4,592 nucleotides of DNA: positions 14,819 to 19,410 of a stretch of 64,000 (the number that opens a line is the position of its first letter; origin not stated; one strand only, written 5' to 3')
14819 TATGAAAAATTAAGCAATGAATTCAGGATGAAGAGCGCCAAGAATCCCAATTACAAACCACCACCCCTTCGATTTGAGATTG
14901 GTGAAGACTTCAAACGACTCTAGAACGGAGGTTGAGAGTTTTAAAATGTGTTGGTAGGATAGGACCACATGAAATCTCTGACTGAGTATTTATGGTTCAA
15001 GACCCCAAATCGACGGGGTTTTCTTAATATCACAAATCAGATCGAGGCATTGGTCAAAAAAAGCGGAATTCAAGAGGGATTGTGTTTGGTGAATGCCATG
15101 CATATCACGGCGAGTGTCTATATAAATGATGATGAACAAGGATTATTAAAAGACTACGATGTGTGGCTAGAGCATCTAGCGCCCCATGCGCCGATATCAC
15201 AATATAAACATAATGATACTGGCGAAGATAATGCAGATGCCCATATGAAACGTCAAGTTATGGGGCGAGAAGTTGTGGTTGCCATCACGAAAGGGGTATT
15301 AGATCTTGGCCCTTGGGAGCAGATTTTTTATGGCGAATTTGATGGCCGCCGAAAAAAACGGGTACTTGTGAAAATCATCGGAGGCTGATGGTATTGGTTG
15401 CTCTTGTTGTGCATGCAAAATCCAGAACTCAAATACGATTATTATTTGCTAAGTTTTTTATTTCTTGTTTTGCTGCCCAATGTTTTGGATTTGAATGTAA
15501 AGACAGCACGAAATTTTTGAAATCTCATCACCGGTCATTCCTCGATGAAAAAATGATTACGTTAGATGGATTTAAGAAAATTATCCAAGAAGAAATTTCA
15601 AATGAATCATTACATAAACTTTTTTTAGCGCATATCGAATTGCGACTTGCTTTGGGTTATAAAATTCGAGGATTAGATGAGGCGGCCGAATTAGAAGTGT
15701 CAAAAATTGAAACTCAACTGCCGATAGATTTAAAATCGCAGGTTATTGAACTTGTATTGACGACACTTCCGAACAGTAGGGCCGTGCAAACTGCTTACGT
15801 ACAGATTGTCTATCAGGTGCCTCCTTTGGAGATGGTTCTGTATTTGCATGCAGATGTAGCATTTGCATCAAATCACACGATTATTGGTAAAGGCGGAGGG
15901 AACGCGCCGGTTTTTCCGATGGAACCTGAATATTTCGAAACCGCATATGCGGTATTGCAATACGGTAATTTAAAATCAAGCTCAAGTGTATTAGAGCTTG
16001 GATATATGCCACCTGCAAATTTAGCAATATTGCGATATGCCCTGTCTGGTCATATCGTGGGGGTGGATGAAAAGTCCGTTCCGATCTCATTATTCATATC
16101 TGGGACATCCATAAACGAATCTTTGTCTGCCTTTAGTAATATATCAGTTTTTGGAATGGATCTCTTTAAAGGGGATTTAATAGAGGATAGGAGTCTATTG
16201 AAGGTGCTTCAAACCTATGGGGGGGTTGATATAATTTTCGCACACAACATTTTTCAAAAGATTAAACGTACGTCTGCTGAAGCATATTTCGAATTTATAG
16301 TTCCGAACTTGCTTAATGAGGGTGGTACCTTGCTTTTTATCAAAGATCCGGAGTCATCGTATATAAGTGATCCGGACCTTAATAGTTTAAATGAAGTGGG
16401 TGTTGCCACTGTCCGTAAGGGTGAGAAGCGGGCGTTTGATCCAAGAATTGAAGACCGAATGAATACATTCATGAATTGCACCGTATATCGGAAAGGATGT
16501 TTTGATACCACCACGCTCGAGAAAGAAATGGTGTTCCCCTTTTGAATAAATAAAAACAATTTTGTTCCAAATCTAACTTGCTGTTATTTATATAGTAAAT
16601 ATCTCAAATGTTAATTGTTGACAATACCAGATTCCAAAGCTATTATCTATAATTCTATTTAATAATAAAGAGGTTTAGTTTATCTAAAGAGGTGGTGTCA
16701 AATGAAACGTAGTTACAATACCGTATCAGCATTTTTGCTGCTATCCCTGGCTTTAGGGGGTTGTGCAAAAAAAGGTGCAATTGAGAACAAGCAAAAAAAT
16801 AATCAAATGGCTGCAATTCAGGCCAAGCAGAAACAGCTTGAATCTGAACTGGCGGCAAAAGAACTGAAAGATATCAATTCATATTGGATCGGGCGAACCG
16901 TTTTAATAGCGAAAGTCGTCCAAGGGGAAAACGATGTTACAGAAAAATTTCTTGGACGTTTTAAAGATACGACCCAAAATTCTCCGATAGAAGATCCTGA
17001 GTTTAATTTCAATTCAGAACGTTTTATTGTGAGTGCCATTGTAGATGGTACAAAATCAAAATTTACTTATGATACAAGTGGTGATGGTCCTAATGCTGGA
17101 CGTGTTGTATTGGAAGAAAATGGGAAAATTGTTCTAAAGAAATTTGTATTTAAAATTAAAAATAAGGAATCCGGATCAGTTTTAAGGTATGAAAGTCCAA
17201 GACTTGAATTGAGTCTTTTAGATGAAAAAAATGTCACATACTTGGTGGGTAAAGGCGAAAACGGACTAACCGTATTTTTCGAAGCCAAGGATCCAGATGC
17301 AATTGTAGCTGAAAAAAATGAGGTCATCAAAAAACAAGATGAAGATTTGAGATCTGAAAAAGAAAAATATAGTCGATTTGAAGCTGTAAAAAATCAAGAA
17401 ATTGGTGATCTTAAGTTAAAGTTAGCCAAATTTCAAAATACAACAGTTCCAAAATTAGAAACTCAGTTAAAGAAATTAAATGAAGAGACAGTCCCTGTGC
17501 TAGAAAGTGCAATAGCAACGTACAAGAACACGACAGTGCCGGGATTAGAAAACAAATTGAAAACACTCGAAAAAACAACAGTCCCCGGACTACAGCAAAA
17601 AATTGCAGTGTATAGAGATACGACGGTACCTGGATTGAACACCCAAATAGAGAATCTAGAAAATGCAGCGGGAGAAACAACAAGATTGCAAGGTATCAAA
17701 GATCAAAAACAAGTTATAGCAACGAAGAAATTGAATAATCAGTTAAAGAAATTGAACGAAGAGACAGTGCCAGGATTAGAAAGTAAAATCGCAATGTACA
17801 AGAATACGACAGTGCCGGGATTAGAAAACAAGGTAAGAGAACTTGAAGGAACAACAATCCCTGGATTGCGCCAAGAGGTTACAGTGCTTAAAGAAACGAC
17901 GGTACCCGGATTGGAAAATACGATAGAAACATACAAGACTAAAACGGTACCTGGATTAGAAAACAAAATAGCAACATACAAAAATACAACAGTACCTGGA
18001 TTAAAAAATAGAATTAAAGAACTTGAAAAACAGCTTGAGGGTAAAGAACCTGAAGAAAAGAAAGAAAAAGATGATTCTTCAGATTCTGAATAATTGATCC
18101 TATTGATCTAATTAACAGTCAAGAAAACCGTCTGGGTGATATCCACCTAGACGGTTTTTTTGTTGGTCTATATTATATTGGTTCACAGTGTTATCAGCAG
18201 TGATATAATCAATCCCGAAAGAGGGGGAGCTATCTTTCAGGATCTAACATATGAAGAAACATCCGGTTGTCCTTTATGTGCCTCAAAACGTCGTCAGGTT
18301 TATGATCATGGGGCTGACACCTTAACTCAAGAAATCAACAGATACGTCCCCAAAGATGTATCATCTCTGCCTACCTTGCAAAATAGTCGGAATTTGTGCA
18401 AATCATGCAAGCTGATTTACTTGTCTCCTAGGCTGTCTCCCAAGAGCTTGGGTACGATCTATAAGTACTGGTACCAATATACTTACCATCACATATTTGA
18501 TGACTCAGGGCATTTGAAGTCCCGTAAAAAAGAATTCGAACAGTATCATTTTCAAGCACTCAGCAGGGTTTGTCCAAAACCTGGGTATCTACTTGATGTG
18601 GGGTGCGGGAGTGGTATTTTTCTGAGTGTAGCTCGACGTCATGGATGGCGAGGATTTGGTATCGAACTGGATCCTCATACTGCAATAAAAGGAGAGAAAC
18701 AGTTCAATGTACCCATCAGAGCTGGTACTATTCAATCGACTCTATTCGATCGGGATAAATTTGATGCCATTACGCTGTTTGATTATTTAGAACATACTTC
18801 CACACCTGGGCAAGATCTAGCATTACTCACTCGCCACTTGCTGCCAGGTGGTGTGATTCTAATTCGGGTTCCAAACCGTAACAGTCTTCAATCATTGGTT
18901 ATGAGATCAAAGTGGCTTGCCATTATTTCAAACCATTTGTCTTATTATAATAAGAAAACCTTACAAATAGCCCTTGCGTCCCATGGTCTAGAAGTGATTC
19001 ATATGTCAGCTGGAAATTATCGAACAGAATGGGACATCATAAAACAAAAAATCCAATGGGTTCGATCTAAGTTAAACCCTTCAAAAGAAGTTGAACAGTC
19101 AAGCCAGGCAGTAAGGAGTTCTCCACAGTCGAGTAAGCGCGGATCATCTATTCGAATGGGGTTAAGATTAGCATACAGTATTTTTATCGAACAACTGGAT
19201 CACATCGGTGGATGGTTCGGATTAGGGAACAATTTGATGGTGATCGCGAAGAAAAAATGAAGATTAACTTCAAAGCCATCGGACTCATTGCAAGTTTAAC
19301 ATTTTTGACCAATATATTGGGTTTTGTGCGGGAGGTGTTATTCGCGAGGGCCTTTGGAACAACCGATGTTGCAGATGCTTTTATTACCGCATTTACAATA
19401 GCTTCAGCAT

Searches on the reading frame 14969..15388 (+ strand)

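Call 27: search_protein_families(library=pfam, proteins=[window:14969-15388:+], max_evalue=0.00001)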
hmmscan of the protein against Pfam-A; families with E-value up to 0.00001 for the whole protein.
window:14969-15388:+ (139 aa): 1 family
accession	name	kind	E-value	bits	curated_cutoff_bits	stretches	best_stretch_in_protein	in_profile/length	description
PF01894.22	UPF0047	-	1.9e-37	128.4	27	1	20-136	1-117/117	Uncharacterised protein family UPF0047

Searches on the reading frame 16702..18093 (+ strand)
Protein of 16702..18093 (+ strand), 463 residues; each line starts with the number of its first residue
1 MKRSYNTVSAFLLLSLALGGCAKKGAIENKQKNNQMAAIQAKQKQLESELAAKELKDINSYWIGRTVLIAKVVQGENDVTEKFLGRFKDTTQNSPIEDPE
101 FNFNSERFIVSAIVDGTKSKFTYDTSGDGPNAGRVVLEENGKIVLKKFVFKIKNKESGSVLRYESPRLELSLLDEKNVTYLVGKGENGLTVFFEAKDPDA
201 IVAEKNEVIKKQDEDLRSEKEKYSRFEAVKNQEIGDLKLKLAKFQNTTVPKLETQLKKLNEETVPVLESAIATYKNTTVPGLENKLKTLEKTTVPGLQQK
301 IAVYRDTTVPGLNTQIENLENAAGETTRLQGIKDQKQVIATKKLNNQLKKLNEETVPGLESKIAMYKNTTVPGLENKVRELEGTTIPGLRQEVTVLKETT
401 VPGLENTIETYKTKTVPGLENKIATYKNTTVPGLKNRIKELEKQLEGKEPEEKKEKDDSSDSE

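Call 27: search_protein_families(library=pfam, proteins=[window:16702-18093:+], max_evalue=0.00001)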
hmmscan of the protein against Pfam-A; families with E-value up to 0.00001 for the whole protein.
window:16702-18093:+ (463 aa): 0 families

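Call 72: search_protein_families(library=ncbifam, proteins=[window:16702-18093:+], max_evalue=0.001)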
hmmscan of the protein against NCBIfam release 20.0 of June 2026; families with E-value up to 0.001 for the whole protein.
window:16702-18093:+ (463 aa): 1 family
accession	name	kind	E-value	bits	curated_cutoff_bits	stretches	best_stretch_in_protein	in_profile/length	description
NF040788.1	S-lay_SlaB_Mtsph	equivalog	1.2e-05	24.4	700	0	245-323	313-387/416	S-layer protein SlaB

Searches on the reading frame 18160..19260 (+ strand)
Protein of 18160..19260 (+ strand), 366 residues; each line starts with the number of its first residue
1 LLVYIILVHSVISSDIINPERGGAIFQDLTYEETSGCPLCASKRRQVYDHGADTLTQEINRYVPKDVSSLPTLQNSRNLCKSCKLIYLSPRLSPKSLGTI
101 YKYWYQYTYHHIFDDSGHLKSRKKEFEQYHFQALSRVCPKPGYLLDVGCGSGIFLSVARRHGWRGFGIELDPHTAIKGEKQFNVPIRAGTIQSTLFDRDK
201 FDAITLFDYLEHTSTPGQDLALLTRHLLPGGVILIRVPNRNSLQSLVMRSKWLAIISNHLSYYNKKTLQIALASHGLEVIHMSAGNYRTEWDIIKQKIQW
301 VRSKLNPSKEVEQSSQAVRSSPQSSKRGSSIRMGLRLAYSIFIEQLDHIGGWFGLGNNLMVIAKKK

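Call 27: search_protein_families(library=pfam, proteins=[window:18160-19260:+], max_evalue=0.00001)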
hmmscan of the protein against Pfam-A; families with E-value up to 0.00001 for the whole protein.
window:18160-19260:+ (366 aa): 5 families
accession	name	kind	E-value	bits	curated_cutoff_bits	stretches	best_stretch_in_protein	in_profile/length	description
PF13489.12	Methyltransf_23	-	1.8e-24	86.7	27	1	133-281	15-163/164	Methyltransferase domain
PF08241.18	Methyltransf_11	-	6.7e-12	46.3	21.2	1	145-235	1-95/95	Methyltransferase domain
PF13649.12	Methyltransf_25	-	3.7e-09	37.6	27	1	145-231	2-97/97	Methyltransferase domain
PF08242.18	Methyltransf_12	-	9.5e-09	36.3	30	1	145-233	1-98/98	Methyltransferase domain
PF13847.12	Methyltransf_31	-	9.3e-06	25.8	27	0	144-248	7-114/145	Methyltransferase domain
